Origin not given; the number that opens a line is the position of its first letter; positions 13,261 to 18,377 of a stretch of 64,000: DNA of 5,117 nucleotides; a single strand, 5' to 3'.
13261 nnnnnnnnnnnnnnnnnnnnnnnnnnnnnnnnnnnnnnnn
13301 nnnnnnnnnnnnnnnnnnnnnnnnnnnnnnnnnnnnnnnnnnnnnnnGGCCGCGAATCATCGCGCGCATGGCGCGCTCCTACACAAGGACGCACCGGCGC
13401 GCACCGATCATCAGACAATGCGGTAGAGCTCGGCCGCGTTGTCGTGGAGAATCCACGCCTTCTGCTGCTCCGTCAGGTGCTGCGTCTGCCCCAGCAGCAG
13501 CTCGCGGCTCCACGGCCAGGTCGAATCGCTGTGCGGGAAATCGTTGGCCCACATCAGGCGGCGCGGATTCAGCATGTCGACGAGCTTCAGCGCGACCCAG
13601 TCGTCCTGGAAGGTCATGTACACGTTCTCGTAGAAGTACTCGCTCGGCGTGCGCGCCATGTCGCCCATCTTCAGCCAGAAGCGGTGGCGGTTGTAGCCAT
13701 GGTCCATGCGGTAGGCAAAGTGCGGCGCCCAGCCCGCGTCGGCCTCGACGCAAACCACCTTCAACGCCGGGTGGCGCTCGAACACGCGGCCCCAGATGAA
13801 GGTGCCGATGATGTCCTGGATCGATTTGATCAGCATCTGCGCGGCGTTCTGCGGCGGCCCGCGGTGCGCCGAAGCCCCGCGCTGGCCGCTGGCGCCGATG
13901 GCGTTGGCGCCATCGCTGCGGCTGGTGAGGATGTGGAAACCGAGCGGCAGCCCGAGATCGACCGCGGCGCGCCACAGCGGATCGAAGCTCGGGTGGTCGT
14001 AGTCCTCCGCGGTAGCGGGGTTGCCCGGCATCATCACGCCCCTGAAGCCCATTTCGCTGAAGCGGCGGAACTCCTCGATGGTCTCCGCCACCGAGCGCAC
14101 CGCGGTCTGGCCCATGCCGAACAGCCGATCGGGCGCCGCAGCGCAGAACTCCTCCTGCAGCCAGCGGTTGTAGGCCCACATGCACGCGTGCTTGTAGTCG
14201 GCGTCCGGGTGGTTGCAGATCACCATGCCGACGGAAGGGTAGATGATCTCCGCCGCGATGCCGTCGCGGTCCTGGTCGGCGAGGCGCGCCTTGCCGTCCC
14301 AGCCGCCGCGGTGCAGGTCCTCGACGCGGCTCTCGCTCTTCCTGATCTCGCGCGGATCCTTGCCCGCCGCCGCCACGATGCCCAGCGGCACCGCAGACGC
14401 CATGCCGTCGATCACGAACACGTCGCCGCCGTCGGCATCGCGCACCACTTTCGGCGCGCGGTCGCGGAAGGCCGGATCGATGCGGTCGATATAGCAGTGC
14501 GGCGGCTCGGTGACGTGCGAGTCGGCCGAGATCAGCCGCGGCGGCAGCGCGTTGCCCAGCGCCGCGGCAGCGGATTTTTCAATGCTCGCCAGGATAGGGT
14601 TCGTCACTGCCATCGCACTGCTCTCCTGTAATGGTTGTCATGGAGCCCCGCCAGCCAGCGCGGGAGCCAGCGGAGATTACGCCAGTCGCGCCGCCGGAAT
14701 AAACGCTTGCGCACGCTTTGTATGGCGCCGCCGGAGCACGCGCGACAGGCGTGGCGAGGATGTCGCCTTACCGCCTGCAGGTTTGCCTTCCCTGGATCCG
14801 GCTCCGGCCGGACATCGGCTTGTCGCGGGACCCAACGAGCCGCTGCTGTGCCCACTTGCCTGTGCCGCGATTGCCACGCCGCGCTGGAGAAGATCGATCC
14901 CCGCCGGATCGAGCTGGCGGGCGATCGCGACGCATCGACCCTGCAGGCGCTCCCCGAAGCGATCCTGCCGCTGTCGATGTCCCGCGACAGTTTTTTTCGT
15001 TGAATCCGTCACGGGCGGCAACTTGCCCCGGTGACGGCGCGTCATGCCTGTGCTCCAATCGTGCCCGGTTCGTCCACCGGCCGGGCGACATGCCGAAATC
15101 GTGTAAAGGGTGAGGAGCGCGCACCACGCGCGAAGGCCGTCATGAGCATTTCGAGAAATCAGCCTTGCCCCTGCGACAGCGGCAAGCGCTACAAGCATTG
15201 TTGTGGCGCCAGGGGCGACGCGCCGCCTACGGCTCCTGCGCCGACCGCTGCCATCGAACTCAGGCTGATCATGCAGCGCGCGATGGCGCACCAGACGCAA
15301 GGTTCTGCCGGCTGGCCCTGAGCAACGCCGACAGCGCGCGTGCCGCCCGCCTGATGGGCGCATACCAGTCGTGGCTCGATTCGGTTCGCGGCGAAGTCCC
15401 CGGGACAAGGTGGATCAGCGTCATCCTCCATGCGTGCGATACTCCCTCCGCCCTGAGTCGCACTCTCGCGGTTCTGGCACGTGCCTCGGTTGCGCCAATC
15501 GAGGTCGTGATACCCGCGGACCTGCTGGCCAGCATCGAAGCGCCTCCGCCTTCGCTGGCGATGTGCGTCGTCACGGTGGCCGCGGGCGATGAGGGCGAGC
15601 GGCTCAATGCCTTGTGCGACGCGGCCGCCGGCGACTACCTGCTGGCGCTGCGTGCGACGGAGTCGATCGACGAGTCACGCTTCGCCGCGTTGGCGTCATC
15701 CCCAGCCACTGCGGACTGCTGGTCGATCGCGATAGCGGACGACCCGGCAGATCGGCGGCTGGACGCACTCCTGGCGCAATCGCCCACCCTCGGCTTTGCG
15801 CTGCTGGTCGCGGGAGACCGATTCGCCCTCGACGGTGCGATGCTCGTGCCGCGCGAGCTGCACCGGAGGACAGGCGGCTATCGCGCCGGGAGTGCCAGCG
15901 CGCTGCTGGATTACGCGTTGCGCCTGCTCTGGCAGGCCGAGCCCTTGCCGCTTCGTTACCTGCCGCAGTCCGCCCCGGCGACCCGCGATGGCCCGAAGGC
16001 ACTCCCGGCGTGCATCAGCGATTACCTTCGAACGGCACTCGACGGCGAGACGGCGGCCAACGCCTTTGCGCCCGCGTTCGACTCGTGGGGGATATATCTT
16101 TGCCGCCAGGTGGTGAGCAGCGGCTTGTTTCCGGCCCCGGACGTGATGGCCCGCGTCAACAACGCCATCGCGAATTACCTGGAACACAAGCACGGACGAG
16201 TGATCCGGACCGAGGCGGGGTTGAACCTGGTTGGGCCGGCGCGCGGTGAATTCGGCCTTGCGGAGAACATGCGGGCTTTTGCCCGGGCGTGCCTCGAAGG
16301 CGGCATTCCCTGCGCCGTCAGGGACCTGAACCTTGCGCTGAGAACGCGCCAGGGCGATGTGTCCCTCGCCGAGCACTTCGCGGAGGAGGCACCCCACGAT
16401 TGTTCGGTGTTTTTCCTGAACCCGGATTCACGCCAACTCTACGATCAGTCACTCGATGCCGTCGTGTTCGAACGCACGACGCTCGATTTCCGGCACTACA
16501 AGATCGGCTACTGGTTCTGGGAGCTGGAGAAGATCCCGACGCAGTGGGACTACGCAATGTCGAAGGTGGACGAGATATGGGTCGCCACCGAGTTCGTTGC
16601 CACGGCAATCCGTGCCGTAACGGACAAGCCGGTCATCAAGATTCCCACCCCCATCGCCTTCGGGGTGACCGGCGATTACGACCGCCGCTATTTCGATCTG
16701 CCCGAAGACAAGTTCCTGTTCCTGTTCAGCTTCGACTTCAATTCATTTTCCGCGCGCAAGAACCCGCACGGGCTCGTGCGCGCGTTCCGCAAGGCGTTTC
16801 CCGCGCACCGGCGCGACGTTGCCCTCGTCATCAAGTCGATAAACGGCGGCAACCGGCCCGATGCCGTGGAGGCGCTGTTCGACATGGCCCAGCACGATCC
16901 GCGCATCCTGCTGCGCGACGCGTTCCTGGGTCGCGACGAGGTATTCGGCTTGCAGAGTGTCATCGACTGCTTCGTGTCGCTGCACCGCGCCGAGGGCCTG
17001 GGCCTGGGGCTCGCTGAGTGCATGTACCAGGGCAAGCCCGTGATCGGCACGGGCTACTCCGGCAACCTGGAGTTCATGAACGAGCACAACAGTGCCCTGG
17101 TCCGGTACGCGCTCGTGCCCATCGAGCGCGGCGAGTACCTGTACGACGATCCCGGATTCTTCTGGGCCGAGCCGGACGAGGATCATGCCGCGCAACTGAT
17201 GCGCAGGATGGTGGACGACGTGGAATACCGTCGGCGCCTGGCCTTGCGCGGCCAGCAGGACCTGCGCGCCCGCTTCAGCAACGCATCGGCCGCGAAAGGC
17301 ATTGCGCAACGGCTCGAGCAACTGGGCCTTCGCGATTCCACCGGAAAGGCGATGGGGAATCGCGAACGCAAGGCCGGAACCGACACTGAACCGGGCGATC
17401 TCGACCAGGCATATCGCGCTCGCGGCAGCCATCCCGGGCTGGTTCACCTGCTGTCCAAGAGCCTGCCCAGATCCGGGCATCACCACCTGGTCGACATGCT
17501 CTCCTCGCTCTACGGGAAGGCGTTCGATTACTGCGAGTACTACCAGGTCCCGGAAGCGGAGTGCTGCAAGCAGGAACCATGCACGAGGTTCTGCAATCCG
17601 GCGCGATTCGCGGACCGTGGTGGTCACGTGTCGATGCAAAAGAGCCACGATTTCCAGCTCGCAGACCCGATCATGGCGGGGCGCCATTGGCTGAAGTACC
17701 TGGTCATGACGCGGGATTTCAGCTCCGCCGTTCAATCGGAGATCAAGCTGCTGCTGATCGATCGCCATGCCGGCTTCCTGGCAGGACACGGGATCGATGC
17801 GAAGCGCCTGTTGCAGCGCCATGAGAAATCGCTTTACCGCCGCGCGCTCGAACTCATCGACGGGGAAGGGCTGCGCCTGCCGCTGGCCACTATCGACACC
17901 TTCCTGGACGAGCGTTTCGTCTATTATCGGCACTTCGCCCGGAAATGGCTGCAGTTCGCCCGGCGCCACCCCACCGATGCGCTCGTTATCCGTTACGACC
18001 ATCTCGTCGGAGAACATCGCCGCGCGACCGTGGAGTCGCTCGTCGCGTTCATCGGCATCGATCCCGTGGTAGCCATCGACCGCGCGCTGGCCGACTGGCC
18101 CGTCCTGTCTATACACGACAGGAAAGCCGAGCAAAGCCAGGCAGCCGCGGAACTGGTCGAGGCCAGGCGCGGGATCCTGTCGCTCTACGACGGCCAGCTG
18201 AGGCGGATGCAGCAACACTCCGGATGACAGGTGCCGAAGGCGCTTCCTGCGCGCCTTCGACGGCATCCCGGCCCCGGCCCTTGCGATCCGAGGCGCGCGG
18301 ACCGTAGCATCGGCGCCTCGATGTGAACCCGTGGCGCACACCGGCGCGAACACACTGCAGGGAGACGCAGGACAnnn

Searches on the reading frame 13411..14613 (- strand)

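Call 34: search_protein_families(library=pfam, proteins=[window:13411-14613:-], max_evalue=0.001)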
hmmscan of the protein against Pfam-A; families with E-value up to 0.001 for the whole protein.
window:13411-14613:- (400 aa): 1 family
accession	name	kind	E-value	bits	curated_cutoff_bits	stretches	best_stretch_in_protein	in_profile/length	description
PF04909.20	Amidohydro_2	-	1.8e-28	100.6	26.4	1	146-399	63-289/289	Amidohydrolase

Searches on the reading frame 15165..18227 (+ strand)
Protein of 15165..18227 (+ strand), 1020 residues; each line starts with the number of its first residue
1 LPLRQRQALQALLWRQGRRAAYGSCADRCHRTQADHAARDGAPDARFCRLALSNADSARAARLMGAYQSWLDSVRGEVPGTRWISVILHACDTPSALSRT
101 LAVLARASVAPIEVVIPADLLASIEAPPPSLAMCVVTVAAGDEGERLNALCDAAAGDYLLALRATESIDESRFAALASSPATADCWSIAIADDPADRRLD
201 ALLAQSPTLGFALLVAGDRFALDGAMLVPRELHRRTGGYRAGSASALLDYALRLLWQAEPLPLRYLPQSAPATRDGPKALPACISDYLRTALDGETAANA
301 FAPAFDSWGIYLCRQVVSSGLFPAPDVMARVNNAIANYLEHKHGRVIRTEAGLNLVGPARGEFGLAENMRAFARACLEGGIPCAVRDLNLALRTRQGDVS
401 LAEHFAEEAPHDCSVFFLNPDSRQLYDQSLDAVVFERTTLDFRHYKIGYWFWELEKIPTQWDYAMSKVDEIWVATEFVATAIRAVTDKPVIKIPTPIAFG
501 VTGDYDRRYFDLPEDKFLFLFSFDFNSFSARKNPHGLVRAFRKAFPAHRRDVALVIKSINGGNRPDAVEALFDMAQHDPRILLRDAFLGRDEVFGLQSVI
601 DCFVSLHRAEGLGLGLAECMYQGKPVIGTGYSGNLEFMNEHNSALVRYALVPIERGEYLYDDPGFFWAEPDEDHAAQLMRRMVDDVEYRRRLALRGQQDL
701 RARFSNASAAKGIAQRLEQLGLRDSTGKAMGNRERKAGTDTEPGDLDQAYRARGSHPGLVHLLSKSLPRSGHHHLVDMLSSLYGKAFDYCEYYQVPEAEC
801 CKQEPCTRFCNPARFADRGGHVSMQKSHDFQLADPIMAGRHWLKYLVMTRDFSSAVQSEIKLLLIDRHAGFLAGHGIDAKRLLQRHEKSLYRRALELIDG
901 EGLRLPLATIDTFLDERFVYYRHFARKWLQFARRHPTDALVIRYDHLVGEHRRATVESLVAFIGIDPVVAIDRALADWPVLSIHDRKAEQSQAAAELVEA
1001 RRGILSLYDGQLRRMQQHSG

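Call 34: search_protein_families(library=pfam, proteins=[window:15165-18227:+], max_evalue=0.001)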
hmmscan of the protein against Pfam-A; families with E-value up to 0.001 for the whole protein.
window:15165-18227:+ (1020 aa): 3 families
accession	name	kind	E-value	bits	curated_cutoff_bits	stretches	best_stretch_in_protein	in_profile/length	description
PF00534.26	Glycos_transf_1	-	1.6e-07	31.5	26.4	1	512-696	11-169/172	Glycosyl transferases group 1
PF13692.12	Glyco_trans_1_4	-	4.8e-06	27.3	27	1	531-646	14-124/142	Glycosyl transferases group 1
PF20706.3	GT4-conflict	-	0.00049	19.6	26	1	537-712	217-384/385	Family 4 Glycosyltransferase in conflict systems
